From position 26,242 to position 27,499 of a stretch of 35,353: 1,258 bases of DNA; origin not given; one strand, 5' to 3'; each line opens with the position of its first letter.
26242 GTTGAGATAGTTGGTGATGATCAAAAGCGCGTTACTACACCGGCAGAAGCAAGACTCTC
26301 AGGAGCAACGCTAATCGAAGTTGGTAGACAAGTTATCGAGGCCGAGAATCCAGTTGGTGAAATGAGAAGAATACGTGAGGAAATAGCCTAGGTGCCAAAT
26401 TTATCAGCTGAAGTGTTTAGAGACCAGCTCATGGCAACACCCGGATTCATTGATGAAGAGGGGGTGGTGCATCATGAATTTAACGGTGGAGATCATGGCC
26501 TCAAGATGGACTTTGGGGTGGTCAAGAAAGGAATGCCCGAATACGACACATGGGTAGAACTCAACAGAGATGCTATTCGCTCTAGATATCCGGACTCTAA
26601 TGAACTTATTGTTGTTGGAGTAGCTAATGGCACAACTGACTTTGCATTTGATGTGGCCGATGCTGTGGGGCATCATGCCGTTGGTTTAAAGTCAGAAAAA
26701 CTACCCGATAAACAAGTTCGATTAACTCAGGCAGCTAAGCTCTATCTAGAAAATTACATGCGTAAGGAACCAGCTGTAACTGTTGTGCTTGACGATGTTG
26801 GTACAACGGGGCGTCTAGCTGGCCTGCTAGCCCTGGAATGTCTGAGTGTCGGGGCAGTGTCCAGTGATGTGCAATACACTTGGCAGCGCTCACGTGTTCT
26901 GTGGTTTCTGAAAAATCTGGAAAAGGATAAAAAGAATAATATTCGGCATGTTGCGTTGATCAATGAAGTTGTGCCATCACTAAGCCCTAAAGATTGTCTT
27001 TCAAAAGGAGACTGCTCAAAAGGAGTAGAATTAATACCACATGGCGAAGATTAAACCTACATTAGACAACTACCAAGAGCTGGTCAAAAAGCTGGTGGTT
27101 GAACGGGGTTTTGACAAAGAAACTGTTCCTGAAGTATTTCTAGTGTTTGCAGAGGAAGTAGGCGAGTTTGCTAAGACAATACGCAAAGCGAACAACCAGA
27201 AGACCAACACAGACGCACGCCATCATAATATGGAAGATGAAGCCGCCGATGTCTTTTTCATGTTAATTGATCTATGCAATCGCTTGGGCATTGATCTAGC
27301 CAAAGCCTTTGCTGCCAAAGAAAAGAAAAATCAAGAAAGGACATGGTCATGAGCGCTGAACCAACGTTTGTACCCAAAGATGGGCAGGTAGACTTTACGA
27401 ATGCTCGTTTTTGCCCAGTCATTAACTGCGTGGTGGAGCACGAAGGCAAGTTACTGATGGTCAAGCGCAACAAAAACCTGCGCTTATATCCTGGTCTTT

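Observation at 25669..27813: Tightly coupled four-gene nucleotide operon: OMPDC-like protein lacking a catalytic Asp, PRTase, MazG-like and Nudix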

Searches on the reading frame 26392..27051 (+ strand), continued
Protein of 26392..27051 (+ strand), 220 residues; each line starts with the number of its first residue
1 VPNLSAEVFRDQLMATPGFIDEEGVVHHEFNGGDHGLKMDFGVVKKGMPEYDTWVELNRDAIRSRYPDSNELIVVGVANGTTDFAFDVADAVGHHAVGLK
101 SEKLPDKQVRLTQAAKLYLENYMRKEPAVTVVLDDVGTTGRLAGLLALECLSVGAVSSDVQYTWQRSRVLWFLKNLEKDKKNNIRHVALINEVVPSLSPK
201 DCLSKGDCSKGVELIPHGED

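Call 33: search_protein_families(library=pfam, proteins=[L020:3380-4483:+, L020:4542-4943:+, L020:5037-6008:+, L027:4115-5083:+, L027:5130-5948:+, L027:6676-7764:+, L018:2524-3630:+, L018:3719-4204:+, L018:4207-5208:+, L018:5263-5982:+], max_evalue=0.01)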
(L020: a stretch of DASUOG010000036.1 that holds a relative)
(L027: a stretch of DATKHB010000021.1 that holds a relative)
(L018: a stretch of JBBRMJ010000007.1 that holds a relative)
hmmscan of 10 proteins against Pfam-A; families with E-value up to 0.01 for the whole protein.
L020:3380-4483:+ (368 aa): 3 families
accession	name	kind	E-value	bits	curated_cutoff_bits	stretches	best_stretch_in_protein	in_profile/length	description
PF12698.13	ABC2_membrane_3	-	2.7e-43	148.8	31.6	1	24-360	2-344/347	ABC-2 family transporter protein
PF01061.29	ABC2_membrane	-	4.5e-29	101.9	26.9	1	174-333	51-209/211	ABC-2 type transporter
PF12679.13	ABC2_membrane_2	-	1.7e-11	44.4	27.2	1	9-366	1-279/283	ABC-2 family transporter protein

L020:4542-4943:+ (134 aa): 2 families
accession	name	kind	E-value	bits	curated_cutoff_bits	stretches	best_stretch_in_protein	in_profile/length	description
PF01230.28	HIT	-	4.6e-21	75.7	21.5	1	14-103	1-95/98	HIT domain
PF11969.13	DcpS_C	-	1e-14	55.4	24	1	7-101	2-100/114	Scavenger mRNA decapping enzyme C-term binding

L020:5037-6008:+ (324 aa): 1 family
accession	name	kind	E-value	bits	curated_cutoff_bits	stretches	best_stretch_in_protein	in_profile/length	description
PF01207.24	Dus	-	2.3e-39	135.8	20.4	1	14-317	2-307/311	Dihydrouridine synthase (Dus)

L027:4115-5083:+ (323 aa): 4 families
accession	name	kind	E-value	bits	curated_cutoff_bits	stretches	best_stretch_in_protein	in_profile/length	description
PF13793.12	Pribosyltran_N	-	5.8e-45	152.4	25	1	10-125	2-117/117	N-terminal domain of ribose phosphate pyrophosphokinase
PF14572.12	Pribosyl_synth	-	3.7e-32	112.2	27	1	212-317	77-183/184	Phosphoribosyl synthetase-associated domain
PF00156.33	Pribosyltran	-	6.7e-17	61.7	26.3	1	165-249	28-118/158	Phosphoribosyl transferase domain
PF14681.12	UPRTase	-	0.0067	16.4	27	0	195-268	98-170/206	Uracil phosphoribosyltransferase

L027:5130-5948:+ (273 aa): 2 families
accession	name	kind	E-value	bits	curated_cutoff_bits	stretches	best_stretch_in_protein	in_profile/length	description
PF00215.30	OMPdecase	-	7.8e-28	98.3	27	1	17-249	2-213/221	Orotidine 5'-phosphate decarboxylase / HUMPS family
PF02843.22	GARS_C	-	0.0037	18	34.8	1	184-265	3-76/92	Phosphoribosylglycinamide synthetase, C domain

L027:6676-7764:+ (363 aa): 1 family
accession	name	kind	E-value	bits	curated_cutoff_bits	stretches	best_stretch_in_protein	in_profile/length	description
PF01180.27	DHO_dh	-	2.6e-18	66.7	27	1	129-362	66-286/291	Dihydroorotate dehydrogenase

L018:2524-3630:+ (369 aa): 3 families
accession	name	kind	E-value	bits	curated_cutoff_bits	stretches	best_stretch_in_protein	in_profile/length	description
PF12698.13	ABC2_membrane_3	-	1.5e-43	149.7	31.6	1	26-363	4-346/347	ABC-2 family transporter protein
PF01061.29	ABC2_membrane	-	3.4e-26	92.5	26.9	1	174-334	48-209/211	ABC-2 type transporter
PF12679.13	ABC2_membrane_2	-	1.4e-06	28.2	27.2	1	17-366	9-278/283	ABC-2 family transporter protein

L018:3719-4204:+ (162 aa): 0 families

L018:4207-5208:+ (334 aa): 1 family
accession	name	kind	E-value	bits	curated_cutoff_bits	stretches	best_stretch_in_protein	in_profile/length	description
PF01207.24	Dus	-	2.3e-41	142.4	20.4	1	14-325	2-302/311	Dihydrouridine synthase (Dus)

L018:5263-5982:+ (240 aa): 1 family
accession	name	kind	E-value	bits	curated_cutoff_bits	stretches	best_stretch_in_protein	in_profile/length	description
PF00215.30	OMPdecase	-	1.1e-09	39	27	1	12-228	3-218/221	Orotidine 5'-phosphate decarboxylase / HUMPS family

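Call 39: search_protein_families(library=pfam, proteins=[L017:3070-4161:+, L017:4156-5214:-, L017:6548-7444:+, L017:7966-8982:+, L017:9554-10972:+, L017:10972-12105:-, L017:2025-2639:+, L020:6874-7323:+, L044:3902-5086:+, L034:3920-4483:+], max_evalue=0.001)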
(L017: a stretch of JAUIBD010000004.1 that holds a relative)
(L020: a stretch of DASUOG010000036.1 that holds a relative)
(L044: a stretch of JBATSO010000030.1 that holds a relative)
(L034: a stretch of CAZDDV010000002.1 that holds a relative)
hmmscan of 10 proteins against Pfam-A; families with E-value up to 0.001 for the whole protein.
L017:3070-4161:+ (364 aa): 1 family
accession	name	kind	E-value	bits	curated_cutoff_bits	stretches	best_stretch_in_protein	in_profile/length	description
PF01979.26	Amidohydro_1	-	8.4e-18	65.1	25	1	21-298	1-301/345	Amidohydrolase family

L017:4156-5214:- (352 aa): 2 families
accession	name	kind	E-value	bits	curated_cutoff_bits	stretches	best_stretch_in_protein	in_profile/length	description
PF01180.27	DHO_dh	-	8.9e-22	78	27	1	163-349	105-285/291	Dihydroorotate dehydrogenase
PF01207.24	Dus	-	0.00038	20.1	20.4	0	306-347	185-227/311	Dihydrouridine synthase (Dus)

L017:6548-7444:+ (299 aa): 2 families
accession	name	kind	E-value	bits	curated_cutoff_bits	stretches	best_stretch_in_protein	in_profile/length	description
PF02729.26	OTCace_N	-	7.7e-50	169.3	29.9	1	6-148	1-148/148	Aspartate/ornithine carbamoyltransferase, carbamoyl-P binding domain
PF00185.30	OTCace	-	1.7e-28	100.1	29.4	1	154-294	1-155/157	Aspartate/ornithine carbamoyltransferase, Asp/Orn binding domain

L017:7966-8982:+ (339 aa): 2 families
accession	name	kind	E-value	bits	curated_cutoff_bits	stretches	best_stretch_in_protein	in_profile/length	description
PF01368.27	DHH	-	9e-13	49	28.1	1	28-169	1-123/125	DHH family, N-terminal domain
PF02272.25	DHHA1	-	1.1e-05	26.3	25.9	1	261-330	22-96/102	DHHA1 domain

L017:9554-10972:+ (473 aa): 4 families
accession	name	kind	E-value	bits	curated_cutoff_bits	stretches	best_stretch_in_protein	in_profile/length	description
PF01406.26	tRNA-synt_1e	-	2.6e-84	283.6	27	1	15-326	3-300/301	tRNA synthetases class I (C) catalytic domain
PF09334.17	tRNA-synt_1g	-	1e-10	41.4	20.1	1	27-154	5-123/391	tRNA synthetases class I (M)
PF23493.1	CysS_C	-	1.4e-07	31.9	23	1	418-466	2-50/51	Cysteinyl-tRNA ligase anticodon binding domain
PF00133.28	tRNA-synt_1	-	7.5e-06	25.4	22.7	0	236-310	332-407/414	tRNA synthetases class I (I, L, M and V)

L017:10972-12105:- (377 aa): 1 family
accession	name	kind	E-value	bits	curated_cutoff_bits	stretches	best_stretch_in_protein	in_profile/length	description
PF01594.21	AI-2E_transport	-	3.5e-47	161.6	34.3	1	17-351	3-326/327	AI-2E family transporter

L017:2025-2639:+ (205 aa): 4 families
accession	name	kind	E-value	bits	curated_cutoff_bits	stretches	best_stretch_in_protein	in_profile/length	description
PF13662.12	Toprim_4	-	1.2e-21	77.1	25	1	87-173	3-82/85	Toprim domain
PF21176.3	RecR_HhH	-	1.1e-15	57.5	27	1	10-52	1-43/45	RecR, helix-hairpin-helix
PF21175.2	RecR_C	-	2.5e-12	46.4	22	1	180-203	1-24/24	RecR, C-terminal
PF01751.28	Toprim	-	4.2e-09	36.9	23.1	1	87-173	2-92/96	Toprim domain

L020:6874-7323:+ (150 aa): 1 family
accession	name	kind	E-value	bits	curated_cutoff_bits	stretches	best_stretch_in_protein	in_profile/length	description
PF04977.20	DivIC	-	2.7e-07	30.7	28.9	1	30-105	3-79/80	Septum formation initiator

L044:3902-5086:+ (395 aa): 0 families

L034:3920-4483:+ (188 aa): 2 families
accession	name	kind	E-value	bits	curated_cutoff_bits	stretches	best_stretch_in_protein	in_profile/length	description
PF03358.20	FMN_red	-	1.1e-33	116.4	24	1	4-149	2-150/152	NADPH-dependent FMN reductase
PF02525.22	Flavodoxin_2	-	0.00032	20.9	27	1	4-100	2-102/198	Flavodoxin-like fold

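Call 55: search_protein_families(library=pfam, proteins=[L008:4807-5250:+], max_evalue=0.01)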
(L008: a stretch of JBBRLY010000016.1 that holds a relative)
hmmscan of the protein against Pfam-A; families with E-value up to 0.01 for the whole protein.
L008:4807-5250:+ (148 aa): 0 families

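Call 76: search_protein_families(library=padloc, proteins=[window:26392-27051:+], max_evalue=0.01)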
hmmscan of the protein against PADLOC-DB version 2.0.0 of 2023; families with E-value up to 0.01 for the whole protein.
window:26392-27051:+ (220 aa): 0 families

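Call 79: find_homologous_proteins(query=A3, max_evalue=0.00001)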
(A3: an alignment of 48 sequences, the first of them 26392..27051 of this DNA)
Query A3 (48 sequences) (220 aa, profile of the alignment): 107 proteins with E <= 0.00001 among 8000 candidates.
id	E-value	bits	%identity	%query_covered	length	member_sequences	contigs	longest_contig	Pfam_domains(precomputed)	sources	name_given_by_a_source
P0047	3.2e-86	306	38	94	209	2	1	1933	PF00156.34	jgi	-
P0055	1.1e-85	304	35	95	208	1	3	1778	-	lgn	-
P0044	2.4e-85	303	36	96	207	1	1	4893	PF00156.34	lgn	-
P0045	4.1e-85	302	37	98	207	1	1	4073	-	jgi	jgi:orotate phosphoribosyltransferase-like protein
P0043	1.0e-84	301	38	91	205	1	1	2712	PF00156.34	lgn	-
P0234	1.7e-83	297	36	99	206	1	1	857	PF00156.34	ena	-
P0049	2.9e-83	296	36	95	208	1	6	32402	-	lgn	-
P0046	7.8e-83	295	37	95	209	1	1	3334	-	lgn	-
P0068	2.9e-82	293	33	98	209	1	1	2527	-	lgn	-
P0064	5.1e-82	292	36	96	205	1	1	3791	-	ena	-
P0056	1.1e-81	291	35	98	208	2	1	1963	-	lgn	-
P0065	1.6e-80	287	33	99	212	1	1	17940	-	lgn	-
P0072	4.4e-80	286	33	95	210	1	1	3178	PF00156.34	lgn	-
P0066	4.8e-80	286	35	96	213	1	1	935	-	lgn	-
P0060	9.1e-80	285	34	96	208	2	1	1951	-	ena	-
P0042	5.9e-75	269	38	97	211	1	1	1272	PF00156.34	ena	-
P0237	8.0e-73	262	36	96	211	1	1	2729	PF00156.34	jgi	jgi:orotate phosphoribosyltransferase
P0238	4.4e-72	260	34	96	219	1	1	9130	PF00156.34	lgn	-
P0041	8.2e-72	259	37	98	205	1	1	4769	PF00156.34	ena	-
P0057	5.3e-71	256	35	95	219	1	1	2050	PF00156.34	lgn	-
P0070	2.8e-70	254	38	99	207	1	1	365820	-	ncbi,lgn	-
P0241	7.1e-70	253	34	96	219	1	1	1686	PF00156.34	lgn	-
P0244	3.1e-69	250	35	95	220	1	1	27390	PF00156.34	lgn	-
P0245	5.4e-69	250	32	99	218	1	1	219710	PF00156.34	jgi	jgi:orotate phosphoribosyltransferase-like protein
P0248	1.9e-68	248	34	95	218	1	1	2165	PF00156.34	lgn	-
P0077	4.0e-68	247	33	100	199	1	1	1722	PF00156.34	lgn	-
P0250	5.7e-68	246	36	96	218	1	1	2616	PF00156.34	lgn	-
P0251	8.3e-68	246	36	96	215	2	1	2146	PF00156.34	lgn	-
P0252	1.3e-67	245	32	92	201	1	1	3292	PF00156.34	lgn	-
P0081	1.6e-67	245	30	96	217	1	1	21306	PF00156.34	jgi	jgi:hypothetical protein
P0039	8.5e-67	243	50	98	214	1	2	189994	-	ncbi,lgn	-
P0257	2.3e-66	241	35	91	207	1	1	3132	PF00156.34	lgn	-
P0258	4.0e-66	240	33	99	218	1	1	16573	PF00156.34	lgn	-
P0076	4.4e-66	240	34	97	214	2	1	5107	PF00156.34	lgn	-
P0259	4.5e-66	240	35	91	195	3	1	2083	PF00156.34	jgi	jgi:orotate phosphoribosyltransferase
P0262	6.9e-64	233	33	92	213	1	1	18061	PF00156.34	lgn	-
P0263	9.2e-64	233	34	96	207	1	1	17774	PF00156.34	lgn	-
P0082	3.1e-63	231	32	95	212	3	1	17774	PF00156.34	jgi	jgi:orotate phosphoribosyltransferase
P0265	8.6e-62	226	30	99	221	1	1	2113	PF00156.34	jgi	-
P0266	1.0e-61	226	30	96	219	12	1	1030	PF00156.34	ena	-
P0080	1.7e-61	225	33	91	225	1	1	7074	PF00156.34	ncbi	-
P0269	4.9e-61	224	31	96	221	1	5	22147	PF00156.34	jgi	jgi:hypoxanthine phosphoribosyltransferase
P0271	8.6e-60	220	33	96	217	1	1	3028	PF00156.34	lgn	-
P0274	1.1e-58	216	32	93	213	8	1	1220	PF00156.34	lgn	-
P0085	8.2e-58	213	29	93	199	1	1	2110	PF00156.34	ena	-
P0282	6.6e-54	200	33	98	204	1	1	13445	PF00156.34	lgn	-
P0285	1.1e-51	193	38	97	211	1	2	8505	PF00156.34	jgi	jgi:orotate phosphoribosyltransferase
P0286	1.4e-51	193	36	91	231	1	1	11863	PF00156.34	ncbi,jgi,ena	jgi:adenine/guanine phosphoribosyltransferase-like PRPP-binding protein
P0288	6.2e-51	191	24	97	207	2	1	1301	PF00156.34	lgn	-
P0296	5.7e-34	135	35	52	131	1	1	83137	PF00156.34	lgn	-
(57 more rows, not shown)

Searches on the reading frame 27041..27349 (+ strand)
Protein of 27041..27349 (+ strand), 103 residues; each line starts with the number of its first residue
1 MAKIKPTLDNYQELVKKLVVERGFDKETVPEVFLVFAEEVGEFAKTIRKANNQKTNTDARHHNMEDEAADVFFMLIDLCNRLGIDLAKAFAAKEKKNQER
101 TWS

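Call 3: search_protein_families(library=pfam, proteins=[window:27041-27349:+], max_evalue=1)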
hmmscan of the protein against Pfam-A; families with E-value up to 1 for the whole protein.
window:27041-27349:+ (103 aa): 8 families
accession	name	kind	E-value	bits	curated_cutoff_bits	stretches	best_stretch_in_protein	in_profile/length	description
PF03819.22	MazG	-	4e-08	33.9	22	1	34-100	8-69/74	MazG nucleotide pyrophosphohydrolase domain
PF01503.22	PRA-PH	-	4e-05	24.4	21.3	1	25-97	21-86/86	Phosphoribosyl-ATP pyrophosphohydrolase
PF12643.12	MazG-like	-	0.00013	22.5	27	1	53-99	23-68/85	MazG-like family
PF19111.5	DUF5798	-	0.00092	19.8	27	1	41-99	25-83/89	Family of unknown function (DUF5798)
PF06892.16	Phage_CP76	-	0.0014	19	26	1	26-81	86-142/146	Phage regulatory protein CII (CP76)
PF04447.17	dATP-dGTP_PPHyd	-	0.013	16.1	23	1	66-102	40-79/97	dATP/dGTP pyrophosphohydrolase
PF03999.17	MAP65_ASE1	-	0.018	14.3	26.9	1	1-99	110-201/477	Microtubule associated protein (MAP65/ASE1 family)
PF08761.16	dUTPase_2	-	0.029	15.1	22.9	1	29-98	29-155/162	dUTPase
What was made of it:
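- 27041..27352 (+): Small single-domain MazG-type NTP pyrophosphohydrolase (103 aa). It is a neighbour and not part of the conserved pair. Pfam PF03819 scores 33.9 against a cutoff of 22 (call 3).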

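Call 4: search_protein_families(library=ncbifam, proteins=[window:27041-27349:+], max_evalue=1)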
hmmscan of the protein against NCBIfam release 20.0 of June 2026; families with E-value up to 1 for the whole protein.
window:27041-27349:+ (103 aa): 3 families
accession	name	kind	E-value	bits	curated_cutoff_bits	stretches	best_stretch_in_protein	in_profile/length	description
TIGR00444.1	mazG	subfamily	3e-07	30.4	148.3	1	5-100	131-217/248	MazG family protein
NF007113.1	PRK09562.1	equivalog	4.7e-07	29.7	208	1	15-100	142-218/251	nucleoside triphosphate pyrophosphohydrolase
NF052436.1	YabN_Meth_PPase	exception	5.3e-05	22.4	525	1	7-100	370-454/486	bifunctional methyltransferase/pyrophosphohydrolase YabN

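Call 76: search_protein_families(library=padloc, proteins=[window:27041-27349:+], max_evalue=0.01)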
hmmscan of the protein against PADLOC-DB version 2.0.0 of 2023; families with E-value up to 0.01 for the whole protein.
window:27041-27349:+ (103 aa): 0 families

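Call 78: search_solved_structures(query=window:27041-27349:+, max_evalue=0.01, show_alignments=1)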
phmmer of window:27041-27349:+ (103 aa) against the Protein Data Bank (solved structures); distinct sequences matched with E-value up to 0.01: 9.
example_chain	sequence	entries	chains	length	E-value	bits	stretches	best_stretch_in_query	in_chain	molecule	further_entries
2q73_A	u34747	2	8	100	2.4e-05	28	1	23-98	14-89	Hypothetical protein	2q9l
2q5z_A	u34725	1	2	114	6.2e-05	26.7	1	23-98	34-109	Hypothetical protein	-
5ie9_A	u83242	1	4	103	9.1e-05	26.2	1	36-90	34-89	Nucleotide pyrophosphohydrolase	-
2gta_A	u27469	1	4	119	0.0006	23.5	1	36-90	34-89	Hypothetical protein ypjD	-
6sqw_A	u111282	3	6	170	0.0018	22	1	5-100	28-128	dCTP pyrophosphatase 1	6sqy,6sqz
2a3q_A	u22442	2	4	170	0.0018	22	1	5-100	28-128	hypothetical protein | Protein RS21-C6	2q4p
7ody_A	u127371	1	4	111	0.0022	21.8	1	56-103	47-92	MazG-like pyrophosphohydrolase (MazZ)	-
2oie_A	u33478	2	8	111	0.0031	21.3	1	5-96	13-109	RS21-C6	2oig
7mu5_A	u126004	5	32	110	0.0048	20.7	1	5-99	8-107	dCTP pyrophosphatase 1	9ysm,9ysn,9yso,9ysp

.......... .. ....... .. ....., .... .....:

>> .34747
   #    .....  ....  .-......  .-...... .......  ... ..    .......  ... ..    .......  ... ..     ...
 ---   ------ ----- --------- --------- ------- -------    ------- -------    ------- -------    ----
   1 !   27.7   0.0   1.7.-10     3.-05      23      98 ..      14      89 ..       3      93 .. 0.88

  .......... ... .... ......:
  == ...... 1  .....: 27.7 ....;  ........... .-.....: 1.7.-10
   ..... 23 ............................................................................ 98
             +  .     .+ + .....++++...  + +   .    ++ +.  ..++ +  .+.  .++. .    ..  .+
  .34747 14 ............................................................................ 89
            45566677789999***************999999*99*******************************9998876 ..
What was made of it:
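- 27041..27352 (+): The nearest solved proteins are YpjD-like, DCTPP1 and MazZ (call 78).
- On MazG all-alpha NTP pyrophosphohydrolase: The nearest solved proteins are small MazG/YpjD/DCTPP1 types (call 78).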
